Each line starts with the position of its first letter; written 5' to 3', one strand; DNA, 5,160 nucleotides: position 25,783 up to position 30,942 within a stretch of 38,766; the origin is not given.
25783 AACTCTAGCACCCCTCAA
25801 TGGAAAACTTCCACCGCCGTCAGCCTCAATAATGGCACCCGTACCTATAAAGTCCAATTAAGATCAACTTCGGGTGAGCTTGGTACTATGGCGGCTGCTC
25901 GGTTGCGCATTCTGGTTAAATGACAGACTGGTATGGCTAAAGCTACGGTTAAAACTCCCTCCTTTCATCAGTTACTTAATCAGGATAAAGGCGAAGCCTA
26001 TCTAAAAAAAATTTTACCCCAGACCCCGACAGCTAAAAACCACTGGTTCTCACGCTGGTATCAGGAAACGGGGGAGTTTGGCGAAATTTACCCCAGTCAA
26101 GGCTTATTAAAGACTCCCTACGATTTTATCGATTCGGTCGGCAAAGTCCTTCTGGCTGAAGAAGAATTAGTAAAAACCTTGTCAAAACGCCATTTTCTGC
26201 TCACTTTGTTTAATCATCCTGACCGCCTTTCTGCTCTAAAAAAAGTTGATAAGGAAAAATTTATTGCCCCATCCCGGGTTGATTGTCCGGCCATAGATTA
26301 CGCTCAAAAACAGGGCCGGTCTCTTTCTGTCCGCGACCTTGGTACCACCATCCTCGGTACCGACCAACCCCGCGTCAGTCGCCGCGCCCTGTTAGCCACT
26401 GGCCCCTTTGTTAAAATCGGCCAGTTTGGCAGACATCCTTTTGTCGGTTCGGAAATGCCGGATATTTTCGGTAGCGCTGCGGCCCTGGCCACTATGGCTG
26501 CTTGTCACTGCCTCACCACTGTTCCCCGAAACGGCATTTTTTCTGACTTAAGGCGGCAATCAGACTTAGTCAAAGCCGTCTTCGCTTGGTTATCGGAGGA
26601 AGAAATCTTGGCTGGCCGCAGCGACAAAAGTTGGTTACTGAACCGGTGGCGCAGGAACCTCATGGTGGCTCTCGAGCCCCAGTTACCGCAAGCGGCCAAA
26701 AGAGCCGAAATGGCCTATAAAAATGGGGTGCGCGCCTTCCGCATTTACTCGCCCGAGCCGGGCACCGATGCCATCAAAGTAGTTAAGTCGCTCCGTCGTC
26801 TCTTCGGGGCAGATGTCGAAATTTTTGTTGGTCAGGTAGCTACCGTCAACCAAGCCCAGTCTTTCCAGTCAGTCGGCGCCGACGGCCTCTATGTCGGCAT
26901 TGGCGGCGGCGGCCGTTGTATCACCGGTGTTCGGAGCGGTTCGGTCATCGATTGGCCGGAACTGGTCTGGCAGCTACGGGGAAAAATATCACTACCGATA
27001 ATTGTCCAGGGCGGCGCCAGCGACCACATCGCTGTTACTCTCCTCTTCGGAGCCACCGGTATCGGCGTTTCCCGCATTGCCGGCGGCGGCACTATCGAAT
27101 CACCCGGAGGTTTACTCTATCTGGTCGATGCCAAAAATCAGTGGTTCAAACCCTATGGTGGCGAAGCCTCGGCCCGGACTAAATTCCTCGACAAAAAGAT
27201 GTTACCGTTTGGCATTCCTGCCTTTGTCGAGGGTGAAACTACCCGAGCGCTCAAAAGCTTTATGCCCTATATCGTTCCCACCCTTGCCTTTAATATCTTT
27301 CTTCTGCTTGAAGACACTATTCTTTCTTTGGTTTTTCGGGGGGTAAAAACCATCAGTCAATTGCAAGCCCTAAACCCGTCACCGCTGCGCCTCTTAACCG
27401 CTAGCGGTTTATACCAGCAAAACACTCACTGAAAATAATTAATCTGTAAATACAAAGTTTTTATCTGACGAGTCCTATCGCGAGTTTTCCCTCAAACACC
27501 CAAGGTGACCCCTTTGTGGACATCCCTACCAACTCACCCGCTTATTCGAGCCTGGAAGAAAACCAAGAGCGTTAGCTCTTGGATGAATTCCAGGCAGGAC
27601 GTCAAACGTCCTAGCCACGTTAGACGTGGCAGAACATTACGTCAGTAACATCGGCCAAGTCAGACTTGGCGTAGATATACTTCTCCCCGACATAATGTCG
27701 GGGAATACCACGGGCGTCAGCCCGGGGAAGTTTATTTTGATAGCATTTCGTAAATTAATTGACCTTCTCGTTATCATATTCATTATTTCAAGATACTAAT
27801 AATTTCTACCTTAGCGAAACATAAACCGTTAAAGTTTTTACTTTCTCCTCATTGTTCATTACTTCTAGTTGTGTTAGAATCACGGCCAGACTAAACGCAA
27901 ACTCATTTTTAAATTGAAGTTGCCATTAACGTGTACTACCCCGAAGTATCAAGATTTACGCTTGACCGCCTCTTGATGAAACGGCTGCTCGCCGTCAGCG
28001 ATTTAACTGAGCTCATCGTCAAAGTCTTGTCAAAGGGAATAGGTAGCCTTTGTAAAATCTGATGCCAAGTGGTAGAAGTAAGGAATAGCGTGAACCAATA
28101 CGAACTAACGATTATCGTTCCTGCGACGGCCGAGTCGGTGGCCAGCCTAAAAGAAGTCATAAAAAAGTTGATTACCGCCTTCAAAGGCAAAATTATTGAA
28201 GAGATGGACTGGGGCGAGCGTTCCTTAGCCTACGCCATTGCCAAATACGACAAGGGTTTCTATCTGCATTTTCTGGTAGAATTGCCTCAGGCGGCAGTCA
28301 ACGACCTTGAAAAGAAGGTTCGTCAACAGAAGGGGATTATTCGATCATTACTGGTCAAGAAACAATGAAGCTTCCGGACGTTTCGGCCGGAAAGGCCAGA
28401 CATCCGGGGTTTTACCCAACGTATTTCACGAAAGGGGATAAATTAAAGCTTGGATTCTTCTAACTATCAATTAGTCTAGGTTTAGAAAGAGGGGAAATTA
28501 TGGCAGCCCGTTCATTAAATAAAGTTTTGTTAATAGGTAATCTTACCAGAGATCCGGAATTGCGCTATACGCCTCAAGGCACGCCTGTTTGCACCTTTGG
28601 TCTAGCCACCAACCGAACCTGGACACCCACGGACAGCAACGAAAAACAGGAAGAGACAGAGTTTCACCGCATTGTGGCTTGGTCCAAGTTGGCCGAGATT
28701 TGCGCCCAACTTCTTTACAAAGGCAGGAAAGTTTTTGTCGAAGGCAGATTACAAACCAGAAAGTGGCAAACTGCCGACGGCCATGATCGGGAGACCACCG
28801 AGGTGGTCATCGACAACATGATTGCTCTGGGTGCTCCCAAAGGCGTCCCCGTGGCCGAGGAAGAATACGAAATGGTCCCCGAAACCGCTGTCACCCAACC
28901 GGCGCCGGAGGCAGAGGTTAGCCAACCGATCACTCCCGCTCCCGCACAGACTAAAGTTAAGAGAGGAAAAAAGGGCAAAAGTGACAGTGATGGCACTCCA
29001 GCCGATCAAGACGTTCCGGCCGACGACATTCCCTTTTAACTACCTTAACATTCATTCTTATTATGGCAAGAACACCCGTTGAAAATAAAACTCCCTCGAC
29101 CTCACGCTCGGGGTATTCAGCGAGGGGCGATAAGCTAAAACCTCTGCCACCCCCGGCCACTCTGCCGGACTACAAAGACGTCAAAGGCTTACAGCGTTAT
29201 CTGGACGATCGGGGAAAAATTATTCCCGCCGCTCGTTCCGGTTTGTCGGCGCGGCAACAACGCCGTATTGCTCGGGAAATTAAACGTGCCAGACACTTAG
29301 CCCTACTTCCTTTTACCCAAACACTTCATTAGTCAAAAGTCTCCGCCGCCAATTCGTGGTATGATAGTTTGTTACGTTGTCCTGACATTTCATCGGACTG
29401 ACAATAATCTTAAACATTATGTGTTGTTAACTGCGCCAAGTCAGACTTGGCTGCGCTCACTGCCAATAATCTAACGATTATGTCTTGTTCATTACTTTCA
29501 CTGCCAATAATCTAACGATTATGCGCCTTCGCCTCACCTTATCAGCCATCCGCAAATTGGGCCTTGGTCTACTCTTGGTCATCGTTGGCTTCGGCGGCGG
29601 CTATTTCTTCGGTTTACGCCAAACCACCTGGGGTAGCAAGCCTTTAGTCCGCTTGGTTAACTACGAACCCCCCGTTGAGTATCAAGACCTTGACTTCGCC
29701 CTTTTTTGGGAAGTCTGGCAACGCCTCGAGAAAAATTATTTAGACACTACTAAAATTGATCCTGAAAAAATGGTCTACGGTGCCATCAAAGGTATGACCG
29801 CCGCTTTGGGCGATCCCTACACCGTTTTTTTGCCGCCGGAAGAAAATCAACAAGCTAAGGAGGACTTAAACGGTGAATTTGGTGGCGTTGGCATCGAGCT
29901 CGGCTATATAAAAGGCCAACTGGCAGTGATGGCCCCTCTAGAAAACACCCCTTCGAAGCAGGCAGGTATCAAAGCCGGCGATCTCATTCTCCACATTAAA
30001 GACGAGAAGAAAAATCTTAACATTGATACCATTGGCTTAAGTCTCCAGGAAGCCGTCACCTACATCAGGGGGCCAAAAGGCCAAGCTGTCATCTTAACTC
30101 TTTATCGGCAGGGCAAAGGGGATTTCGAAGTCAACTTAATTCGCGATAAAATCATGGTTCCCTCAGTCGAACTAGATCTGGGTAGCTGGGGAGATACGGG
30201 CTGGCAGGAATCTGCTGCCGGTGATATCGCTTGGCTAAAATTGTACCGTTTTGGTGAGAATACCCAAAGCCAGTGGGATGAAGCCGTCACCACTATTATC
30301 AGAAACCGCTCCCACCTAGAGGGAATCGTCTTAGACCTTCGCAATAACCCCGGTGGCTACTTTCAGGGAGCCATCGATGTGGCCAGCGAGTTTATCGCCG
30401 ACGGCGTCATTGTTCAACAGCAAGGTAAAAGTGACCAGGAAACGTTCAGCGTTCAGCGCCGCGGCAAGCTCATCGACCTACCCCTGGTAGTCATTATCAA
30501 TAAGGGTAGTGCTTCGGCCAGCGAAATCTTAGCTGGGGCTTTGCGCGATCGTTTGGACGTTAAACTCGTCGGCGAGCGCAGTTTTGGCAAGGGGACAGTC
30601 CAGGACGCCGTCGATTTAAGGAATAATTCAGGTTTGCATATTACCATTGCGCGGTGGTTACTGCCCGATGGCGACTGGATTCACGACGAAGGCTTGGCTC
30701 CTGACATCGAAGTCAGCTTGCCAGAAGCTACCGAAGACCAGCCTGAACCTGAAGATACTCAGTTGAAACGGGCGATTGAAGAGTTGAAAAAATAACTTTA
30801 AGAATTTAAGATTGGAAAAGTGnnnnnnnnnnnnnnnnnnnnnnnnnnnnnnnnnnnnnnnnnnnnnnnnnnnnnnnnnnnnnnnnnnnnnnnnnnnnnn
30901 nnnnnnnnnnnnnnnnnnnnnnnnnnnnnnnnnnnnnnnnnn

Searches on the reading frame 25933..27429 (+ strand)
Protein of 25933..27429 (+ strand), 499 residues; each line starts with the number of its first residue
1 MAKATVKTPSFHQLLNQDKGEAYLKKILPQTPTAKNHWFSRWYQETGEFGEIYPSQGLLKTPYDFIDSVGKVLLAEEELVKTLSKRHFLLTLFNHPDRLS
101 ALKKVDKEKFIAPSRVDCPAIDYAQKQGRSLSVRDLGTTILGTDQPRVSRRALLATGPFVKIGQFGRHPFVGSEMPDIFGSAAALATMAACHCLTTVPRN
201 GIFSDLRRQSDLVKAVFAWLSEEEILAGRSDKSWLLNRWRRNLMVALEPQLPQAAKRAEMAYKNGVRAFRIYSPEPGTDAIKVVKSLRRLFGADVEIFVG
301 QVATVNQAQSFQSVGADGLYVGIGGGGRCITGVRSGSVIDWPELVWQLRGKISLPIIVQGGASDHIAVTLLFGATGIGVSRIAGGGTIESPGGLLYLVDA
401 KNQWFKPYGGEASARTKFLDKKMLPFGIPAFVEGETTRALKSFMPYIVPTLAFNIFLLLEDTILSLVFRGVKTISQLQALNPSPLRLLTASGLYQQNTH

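Call 76: search_protein_families(library=pfam, proteins=[window:25933-27429:+], max_evalue=0.00001)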
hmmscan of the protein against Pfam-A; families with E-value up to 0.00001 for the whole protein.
window:25933-27429:+ (499 aa): 1 family
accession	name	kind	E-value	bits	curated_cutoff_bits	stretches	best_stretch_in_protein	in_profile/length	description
PF00478.31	IMPDH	-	5.3e-14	52.4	25.6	1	169-417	36-269/345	IMP dehydrogenase / GMP reductase domain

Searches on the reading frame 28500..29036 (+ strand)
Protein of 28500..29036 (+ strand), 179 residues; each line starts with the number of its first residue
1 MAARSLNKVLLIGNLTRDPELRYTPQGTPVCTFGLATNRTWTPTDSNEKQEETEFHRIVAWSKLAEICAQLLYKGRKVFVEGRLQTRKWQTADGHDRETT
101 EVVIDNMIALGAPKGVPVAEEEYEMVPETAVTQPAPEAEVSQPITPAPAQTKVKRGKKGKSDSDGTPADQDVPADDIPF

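Call 76: search_protein_families(library=pfam, proteins=[window:28500-29036:+], max_evalue=0.00001)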
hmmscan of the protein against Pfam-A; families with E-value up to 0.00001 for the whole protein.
window:28500-29036:+ (179 aa): 1 family
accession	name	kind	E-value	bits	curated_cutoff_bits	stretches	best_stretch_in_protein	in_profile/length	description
PF00436.31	SSB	-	1.6e-37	128.2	26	1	6-107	1-101/104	Single-strand binding protein family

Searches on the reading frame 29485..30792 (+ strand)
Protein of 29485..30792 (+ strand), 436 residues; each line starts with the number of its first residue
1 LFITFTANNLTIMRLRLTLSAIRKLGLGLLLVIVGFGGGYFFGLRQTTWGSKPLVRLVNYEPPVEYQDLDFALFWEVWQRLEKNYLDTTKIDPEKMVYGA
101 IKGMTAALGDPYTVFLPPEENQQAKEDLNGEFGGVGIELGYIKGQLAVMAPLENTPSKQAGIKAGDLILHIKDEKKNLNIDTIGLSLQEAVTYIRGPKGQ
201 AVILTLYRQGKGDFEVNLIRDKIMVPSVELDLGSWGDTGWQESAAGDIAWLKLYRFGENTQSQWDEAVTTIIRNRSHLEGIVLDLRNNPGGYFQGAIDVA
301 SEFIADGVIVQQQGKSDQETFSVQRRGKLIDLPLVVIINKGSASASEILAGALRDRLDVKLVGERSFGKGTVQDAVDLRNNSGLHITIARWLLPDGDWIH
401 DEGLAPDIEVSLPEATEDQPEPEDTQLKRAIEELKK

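Call 76: search_protein_families(library=pfam, proteins=[window:29485-30792:+], max_evalue=0.00001)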
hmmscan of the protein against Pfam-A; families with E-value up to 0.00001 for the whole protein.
window:29485-30792:+ (436 aa): 4 families
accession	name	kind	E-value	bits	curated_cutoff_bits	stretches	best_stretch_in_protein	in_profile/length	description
PF03572.23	Peptidase_S41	-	1.5e-47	161.7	24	1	247-410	1-165/165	Peptidase family S41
PF22694.1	CtpB_N-like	-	1.5e-06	29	27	1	71-116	38-81/85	Activating protease CtpB N-terminal domain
PF13180.12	PDZ_2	-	4.3e-06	27.3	27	0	134-211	2-72/80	PDZ domain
PF17820.7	PDZ_6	-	4.5e-06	26.7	27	0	149-208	3-54/54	PDZ domain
